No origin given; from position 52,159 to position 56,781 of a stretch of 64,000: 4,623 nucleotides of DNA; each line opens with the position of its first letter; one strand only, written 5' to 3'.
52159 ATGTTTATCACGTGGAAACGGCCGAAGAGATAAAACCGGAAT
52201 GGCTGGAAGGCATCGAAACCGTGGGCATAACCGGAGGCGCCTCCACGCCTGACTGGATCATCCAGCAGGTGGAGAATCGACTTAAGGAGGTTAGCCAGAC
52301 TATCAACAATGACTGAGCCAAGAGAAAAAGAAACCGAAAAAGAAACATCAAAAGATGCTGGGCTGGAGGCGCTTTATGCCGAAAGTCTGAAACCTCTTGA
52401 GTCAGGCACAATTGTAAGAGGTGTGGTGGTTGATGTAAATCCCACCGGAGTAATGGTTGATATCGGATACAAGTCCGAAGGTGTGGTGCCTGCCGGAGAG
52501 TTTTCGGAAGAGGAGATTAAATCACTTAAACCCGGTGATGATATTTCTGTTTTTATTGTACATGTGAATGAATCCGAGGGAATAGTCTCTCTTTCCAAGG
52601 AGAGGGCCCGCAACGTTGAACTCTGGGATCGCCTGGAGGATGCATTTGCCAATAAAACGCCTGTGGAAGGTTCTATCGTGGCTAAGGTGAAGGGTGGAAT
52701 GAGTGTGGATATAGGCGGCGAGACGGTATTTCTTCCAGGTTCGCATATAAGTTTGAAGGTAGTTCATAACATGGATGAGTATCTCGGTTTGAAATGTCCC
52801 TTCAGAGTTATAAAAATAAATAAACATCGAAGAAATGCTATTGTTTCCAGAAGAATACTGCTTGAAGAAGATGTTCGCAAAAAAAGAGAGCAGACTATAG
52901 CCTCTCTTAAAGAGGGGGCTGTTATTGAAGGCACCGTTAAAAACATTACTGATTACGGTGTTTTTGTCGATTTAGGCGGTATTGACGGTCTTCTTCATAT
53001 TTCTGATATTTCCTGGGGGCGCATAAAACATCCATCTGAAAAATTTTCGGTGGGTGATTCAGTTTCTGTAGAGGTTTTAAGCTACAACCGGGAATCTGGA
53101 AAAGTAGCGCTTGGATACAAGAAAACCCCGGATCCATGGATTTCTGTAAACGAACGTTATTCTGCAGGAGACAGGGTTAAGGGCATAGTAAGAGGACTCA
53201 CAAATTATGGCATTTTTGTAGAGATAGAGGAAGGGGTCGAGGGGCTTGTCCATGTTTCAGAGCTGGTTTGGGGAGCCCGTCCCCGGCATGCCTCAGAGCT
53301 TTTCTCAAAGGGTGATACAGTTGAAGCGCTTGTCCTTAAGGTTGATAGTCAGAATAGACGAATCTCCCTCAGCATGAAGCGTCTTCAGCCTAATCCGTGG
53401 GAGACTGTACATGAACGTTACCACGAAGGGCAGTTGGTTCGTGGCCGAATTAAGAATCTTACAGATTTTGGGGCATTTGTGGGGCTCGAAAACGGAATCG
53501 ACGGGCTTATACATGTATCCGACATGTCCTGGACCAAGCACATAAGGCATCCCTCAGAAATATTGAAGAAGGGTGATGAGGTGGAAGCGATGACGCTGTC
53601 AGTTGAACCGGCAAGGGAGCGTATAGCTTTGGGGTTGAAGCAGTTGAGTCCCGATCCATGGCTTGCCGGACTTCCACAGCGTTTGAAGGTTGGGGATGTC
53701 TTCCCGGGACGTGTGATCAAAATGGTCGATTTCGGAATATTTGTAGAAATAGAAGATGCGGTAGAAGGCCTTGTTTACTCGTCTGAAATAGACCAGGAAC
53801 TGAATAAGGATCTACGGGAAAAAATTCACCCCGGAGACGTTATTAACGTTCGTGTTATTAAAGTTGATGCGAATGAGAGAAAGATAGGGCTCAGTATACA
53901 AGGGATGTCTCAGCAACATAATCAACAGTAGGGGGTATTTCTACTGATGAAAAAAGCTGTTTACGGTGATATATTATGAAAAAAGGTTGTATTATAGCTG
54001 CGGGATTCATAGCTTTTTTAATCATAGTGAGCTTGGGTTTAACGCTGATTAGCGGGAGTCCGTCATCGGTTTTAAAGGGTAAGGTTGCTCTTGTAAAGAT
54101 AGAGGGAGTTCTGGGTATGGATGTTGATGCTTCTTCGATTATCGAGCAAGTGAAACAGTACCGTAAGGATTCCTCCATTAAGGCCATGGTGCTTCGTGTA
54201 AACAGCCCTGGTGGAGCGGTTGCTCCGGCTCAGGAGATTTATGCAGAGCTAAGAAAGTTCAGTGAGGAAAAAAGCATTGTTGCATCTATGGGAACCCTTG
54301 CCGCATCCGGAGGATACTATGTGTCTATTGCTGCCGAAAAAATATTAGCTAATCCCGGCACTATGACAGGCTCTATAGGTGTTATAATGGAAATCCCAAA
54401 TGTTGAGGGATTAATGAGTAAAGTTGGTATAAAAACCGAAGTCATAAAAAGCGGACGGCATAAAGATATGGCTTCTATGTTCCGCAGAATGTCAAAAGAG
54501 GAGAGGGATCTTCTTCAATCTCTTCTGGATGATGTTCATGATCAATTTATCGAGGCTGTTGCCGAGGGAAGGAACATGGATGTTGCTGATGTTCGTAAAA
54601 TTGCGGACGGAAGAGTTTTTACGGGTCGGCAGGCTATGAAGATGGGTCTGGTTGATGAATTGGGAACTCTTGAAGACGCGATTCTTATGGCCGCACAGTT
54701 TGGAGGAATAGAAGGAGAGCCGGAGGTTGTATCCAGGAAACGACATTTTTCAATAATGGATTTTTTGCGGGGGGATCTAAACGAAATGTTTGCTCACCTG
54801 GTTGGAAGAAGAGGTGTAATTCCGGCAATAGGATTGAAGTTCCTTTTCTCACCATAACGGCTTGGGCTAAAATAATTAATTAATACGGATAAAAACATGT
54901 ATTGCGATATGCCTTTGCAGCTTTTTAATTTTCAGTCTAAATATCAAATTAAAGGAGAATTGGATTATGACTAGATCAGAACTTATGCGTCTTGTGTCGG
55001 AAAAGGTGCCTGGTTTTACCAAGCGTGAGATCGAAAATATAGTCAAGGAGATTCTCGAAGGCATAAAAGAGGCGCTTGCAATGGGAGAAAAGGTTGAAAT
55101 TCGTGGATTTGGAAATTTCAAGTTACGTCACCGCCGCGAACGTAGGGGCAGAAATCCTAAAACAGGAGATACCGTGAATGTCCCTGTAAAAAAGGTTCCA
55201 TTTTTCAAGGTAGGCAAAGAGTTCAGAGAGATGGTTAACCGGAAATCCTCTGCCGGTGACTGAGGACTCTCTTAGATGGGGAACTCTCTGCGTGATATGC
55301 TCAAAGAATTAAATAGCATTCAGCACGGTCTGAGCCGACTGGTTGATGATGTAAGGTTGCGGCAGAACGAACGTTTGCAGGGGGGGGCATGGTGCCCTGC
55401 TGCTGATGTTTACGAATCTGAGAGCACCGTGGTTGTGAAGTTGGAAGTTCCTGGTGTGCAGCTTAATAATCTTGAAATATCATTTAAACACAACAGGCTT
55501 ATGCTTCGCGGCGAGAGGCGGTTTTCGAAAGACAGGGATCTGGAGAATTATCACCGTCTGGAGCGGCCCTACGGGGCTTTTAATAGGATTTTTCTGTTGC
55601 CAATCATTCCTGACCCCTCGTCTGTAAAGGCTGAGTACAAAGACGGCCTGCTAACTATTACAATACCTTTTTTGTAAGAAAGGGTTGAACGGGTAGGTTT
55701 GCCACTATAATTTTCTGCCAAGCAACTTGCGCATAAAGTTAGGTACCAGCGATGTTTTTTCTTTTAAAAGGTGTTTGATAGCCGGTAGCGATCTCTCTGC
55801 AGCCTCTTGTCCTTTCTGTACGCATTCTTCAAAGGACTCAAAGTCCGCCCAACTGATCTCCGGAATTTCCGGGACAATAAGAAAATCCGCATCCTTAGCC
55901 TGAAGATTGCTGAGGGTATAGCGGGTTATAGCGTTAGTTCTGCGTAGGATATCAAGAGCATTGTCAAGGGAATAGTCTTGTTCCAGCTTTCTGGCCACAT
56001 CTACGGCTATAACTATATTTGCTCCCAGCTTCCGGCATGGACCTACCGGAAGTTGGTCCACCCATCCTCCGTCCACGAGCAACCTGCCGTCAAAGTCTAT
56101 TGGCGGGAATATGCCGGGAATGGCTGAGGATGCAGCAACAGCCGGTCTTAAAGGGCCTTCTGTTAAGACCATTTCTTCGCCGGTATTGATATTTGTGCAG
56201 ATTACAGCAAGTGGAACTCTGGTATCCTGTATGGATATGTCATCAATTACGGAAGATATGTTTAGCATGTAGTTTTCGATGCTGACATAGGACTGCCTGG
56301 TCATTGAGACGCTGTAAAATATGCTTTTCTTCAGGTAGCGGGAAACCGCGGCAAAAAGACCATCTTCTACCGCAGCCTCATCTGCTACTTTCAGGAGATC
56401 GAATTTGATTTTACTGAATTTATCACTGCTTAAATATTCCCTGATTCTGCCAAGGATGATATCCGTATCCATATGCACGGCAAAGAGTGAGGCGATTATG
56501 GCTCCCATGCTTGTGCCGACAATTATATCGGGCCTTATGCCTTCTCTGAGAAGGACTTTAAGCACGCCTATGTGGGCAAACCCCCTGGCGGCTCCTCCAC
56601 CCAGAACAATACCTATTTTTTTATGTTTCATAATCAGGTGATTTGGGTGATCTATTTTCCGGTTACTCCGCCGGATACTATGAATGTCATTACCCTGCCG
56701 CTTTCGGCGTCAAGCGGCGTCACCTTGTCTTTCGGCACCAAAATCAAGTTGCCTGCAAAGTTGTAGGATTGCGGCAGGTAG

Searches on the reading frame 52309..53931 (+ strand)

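Call 99: search_protein_families(library=pfam, proteins=[window:52309-53931:+], max_evalue=0.00001)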
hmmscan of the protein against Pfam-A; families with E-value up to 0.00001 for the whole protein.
window:52309-53931:+ (540 aa): 6 families
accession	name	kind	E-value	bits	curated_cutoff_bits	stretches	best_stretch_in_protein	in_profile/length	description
PF00575.29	S1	-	5.8e-93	305.8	22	6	200-271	2-74/74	S1 RNA binding domain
PF23459.1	S1_RRP5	-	6.8e-38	129.5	27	3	200-264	1-66/72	RRP5 S1 domain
PF21710.3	Spt6_S1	-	1.7e-20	73.6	27.5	0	294-357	24-87/91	Spt6, S1/OB domain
PF13509.12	S1_2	-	3.4e-13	49.9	21.8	0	33-85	2-50/61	S1 domain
PF17092.11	PCB_OB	-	1.1e-08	36.3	27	0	368-426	26-94/111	Penicillin-binding protein OB-like domain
PF24685.1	OB_RRP5_4th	-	1.5e-06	28.6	31.5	0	458-519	5-71/92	RRP5 OB-fold domain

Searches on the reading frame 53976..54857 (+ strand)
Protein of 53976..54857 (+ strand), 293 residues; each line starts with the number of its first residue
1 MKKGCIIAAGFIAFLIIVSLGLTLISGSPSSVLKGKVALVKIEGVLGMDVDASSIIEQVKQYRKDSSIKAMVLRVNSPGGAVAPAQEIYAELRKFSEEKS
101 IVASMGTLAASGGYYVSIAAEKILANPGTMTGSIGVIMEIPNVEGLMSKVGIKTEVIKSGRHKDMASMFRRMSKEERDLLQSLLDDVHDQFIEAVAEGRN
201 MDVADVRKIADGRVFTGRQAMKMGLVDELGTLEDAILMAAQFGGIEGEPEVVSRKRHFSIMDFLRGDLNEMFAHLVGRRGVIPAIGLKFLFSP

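Call 99: search_protein_families(library=pfam, proteins=[window:53976-54857:+], max_evalue=0.00001)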
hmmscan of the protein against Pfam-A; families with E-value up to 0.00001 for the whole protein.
window:53976-54857:+ (293 aa): 3 families
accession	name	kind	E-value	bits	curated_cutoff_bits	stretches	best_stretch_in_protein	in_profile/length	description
PF01343.23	Peptidase_S49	-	5.6e-55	186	24.9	1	95-241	3-149/154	Peptidase family S49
PF25145.1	NfeD1b_N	-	8.1e-08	32.5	40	1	54-139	17-100/189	NfeD1b, N-terminal domain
PF00574.28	CLP_protease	-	3.6e-07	30.7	20.2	0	51-128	29-106/182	Clp protease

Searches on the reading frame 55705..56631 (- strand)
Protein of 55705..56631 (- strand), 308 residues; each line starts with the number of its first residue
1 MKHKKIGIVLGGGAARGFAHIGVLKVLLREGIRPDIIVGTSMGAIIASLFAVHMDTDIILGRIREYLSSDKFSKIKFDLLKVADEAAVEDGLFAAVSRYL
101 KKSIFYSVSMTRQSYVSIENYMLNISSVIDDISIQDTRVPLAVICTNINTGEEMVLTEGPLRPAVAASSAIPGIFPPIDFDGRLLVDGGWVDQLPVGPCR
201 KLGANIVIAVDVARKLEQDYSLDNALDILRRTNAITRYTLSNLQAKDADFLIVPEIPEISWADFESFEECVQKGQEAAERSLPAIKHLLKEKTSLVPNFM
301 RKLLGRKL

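Call 99: search_protein_families(library=pfam, proteins=[window:55705-56631:-], max_evalue=0.00001)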
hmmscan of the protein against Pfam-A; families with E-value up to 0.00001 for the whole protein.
window:55705-56631:- (308 aa): 1 family
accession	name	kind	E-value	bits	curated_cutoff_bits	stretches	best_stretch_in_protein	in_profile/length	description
PF01734.28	Patatin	-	7.5e-32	111.5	27.7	1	8-198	1-189/191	Patatin-like phospholipase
